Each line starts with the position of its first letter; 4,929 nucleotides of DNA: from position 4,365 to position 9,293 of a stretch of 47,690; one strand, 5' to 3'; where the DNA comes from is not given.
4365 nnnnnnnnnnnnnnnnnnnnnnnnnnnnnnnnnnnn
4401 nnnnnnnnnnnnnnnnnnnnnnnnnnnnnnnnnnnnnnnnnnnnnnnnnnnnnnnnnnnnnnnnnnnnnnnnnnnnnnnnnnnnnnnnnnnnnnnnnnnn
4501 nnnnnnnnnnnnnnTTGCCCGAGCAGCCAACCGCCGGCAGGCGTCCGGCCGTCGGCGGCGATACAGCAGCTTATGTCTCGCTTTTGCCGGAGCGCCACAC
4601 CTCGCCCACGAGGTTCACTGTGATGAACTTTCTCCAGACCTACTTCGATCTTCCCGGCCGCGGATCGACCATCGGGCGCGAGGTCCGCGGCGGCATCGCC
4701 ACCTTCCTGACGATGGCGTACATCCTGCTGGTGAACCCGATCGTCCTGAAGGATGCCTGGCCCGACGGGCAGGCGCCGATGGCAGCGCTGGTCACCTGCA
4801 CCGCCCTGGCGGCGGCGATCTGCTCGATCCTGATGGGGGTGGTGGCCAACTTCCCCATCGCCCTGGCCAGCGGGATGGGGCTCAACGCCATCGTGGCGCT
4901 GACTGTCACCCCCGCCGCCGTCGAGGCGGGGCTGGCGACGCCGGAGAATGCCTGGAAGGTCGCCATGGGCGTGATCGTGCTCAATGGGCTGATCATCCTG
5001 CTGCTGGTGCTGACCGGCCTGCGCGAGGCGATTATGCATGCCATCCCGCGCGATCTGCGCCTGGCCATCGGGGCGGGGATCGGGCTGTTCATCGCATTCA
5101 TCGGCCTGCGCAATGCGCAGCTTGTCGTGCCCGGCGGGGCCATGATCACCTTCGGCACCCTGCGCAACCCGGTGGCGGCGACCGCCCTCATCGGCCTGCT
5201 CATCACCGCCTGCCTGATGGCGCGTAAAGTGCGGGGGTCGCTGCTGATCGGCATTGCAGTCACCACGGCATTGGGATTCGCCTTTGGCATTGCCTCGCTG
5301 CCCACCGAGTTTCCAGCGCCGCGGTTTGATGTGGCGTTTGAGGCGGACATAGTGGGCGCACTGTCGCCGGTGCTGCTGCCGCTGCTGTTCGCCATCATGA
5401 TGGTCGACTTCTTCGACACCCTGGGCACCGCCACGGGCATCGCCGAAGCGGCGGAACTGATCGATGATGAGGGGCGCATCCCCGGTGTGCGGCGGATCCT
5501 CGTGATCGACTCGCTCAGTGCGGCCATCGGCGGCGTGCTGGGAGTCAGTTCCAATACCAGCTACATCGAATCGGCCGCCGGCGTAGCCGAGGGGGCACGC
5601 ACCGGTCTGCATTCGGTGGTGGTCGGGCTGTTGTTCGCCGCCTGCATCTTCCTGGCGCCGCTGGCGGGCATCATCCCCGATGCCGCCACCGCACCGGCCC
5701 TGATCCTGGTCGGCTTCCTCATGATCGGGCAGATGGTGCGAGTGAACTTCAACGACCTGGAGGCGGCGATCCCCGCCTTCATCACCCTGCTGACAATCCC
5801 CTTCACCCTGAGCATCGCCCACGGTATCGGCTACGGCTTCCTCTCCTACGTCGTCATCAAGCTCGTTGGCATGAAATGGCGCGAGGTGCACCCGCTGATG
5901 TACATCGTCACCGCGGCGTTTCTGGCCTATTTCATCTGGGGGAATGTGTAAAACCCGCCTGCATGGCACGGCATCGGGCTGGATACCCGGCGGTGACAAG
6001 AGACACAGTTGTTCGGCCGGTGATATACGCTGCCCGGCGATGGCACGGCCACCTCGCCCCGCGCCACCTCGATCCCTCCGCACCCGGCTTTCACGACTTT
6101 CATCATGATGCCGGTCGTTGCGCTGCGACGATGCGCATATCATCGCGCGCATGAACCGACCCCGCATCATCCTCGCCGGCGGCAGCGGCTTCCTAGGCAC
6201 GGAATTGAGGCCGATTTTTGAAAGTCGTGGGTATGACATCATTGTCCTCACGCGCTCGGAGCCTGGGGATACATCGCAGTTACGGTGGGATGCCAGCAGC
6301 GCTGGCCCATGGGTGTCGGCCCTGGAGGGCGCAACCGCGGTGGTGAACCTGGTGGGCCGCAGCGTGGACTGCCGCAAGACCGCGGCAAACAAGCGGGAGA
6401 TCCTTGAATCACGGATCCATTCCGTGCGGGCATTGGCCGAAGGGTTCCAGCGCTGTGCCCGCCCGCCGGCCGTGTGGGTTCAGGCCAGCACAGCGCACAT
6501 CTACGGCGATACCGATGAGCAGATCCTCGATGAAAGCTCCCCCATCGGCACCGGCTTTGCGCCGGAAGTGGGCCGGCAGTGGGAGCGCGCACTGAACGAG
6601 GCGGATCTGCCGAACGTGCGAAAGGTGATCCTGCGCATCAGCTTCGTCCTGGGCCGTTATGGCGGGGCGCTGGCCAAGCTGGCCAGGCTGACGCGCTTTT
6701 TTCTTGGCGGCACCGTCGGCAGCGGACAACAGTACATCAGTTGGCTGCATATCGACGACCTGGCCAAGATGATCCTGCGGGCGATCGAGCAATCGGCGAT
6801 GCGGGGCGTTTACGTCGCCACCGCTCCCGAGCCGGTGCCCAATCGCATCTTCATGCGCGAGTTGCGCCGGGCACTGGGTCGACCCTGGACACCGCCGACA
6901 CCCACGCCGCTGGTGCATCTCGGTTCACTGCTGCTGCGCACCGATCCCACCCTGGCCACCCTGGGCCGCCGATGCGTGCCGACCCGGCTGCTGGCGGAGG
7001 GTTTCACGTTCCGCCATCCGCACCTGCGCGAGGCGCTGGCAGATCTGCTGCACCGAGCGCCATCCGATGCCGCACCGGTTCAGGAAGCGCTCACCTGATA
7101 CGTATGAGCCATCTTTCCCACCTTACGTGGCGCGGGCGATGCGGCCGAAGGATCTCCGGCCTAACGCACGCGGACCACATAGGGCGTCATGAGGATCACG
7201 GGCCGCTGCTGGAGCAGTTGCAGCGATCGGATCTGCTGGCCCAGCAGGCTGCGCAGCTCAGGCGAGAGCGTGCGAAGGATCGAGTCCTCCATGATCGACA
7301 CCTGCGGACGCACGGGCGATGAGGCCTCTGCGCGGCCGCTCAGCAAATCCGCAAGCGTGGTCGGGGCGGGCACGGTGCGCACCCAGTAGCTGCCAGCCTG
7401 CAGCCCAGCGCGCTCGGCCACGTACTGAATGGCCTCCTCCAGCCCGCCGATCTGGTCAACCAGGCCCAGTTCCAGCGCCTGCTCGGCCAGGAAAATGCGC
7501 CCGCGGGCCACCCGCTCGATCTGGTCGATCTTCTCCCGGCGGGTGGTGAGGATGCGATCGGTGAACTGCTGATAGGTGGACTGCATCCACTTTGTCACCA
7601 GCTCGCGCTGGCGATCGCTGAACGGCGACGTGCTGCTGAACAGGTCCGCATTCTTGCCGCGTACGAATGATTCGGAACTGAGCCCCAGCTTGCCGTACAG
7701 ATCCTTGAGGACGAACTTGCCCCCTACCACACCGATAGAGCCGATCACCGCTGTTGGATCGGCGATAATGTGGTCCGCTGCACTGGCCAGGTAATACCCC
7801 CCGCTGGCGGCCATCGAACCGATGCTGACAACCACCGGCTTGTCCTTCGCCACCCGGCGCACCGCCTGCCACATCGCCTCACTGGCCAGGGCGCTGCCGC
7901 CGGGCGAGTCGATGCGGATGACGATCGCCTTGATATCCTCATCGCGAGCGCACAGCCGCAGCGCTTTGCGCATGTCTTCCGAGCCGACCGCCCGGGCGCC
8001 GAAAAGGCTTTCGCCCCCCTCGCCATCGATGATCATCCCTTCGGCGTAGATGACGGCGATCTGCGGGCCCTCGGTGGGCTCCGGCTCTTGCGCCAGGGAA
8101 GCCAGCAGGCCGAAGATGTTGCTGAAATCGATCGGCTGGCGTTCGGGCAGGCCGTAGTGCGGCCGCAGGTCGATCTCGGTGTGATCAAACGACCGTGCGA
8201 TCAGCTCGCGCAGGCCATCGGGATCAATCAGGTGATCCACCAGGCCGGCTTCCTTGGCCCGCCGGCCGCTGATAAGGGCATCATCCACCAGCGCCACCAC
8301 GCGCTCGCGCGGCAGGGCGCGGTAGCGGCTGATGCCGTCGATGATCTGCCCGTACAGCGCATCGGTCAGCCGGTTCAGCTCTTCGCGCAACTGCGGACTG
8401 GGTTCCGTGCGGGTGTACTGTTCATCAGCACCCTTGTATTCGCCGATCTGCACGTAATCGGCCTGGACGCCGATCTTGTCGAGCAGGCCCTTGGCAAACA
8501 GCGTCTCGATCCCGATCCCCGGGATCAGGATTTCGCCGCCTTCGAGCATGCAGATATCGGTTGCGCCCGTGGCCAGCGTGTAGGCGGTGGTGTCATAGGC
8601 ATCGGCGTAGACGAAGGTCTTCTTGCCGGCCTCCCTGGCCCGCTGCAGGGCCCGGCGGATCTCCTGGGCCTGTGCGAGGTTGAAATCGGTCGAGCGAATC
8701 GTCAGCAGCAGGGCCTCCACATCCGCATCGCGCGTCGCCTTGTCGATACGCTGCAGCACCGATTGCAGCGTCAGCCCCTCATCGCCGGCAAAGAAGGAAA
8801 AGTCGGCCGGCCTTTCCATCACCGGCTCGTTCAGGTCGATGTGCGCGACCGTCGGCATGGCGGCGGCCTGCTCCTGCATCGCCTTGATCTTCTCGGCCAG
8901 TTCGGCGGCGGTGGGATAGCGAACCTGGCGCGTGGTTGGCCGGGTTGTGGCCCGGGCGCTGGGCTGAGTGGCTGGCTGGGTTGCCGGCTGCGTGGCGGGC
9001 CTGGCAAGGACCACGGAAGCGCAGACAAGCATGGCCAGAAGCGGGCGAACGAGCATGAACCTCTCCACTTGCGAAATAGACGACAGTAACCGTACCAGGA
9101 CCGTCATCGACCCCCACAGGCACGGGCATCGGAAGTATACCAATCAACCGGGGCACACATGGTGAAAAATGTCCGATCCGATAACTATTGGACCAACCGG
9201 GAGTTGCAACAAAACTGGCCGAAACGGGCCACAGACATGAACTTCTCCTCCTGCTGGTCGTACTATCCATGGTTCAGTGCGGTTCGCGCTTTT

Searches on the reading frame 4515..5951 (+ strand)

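Call 17: search_protein_families(library=pfam, proteins=[window:4515-5951:+])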
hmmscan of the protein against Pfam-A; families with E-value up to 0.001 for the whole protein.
window:4515-5951:+ (478 aa): 1 family
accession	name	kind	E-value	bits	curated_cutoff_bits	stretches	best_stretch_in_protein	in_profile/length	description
PF00860.26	Xan_ur_permease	-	1.5e-45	156.1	27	1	57-437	4-386/389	Permease family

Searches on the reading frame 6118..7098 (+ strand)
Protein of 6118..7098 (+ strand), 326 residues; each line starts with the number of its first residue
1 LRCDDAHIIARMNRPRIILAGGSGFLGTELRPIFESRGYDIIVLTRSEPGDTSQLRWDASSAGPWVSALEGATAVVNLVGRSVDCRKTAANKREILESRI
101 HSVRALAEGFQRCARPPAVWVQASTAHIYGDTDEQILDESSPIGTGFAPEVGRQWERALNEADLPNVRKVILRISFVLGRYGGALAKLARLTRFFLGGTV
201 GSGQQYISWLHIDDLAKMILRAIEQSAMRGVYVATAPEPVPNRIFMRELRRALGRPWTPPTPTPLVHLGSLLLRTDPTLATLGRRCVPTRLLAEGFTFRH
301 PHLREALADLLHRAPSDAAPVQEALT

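Call 17: search_protein_families(library=pfam, proteins=[window:6118-7098:+])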
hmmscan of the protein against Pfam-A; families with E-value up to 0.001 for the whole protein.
window:6118-7098:+ (326 aa): 4 families
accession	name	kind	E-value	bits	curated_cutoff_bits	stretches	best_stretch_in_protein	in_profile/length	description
PF01370.27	Epimerase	-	4.4e-18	66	20.9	1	17-225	1-227/240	NAD dependent epimerase/dehydratase family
PF08338.16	DUF1731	-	5.6e-12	45.6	27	1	262-310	2-47/47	Domain of unknown function (DUF1731)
PF04321.23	RmlD_sub_bind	-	2.9e-06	27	27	1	16-227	2-201/287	RmlD substrate binding domain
PF16363.11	GDP_Man_Dehyd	-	8.7e-05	22.6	27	0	74-143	78-147/332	GDP-mannose 4,6 dehydratase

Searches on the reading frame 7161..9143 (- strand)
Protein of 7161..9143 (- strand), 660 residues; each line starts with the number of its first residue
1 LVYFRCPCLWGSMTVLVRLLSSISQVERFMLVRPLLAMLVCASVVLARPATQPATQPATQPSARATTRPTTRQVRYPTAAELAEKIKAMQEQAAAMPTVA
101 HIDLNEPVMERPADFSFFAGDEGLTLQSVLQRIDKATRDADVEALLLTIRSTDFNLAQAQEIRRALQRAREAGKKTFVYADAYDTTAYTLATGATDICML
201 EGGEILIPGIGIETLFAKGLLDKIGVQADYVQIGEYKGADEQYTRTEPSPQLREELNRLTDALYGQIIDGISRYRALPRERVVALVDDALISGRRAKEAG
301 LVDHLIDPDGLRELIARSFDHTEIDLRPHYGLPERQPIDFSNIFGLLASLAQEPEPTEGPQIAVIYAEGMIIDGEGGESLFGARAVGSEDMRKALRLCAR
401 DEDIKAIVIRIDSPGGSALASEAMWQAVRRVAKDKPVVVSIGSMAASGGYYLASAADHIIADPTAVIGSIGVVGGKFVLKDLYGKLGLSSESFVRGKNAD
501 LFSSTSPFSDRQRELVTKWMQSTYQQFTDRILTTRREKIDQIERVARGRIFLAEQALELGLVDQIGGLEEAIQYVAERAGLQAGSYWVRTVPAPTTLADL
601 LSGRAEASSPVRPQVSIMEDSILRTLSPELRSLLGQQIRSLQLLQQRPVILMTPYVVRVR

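Call 17: search_protein_families(library=pfam, proteins=[window:7161-9143:-])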
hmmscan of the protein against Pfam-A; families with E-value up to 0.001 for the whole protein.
window:7161-9143:- (660 aa): 4 families
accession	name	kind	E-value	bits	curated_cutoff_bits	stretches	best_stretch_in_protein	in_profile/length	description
PF01343.23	Peptidase_S49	-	9.1e-66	221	24.9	2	431-581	3-153/154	Peptidase family S49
PF01972.22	SDH_protease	-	3.4e-09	36.6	31.3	1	388-470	78-155/286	ClpP-like SDH-type serine proteinase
PF00574.28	CLP_protease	-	3.8e-09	37.1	20.2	1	394-458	36-98/182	Clp protease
PF25145.1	NfeD1b_N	-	1.9e-08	34.5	40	1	399-474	26-99/189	NfeD1b, N-terminal domain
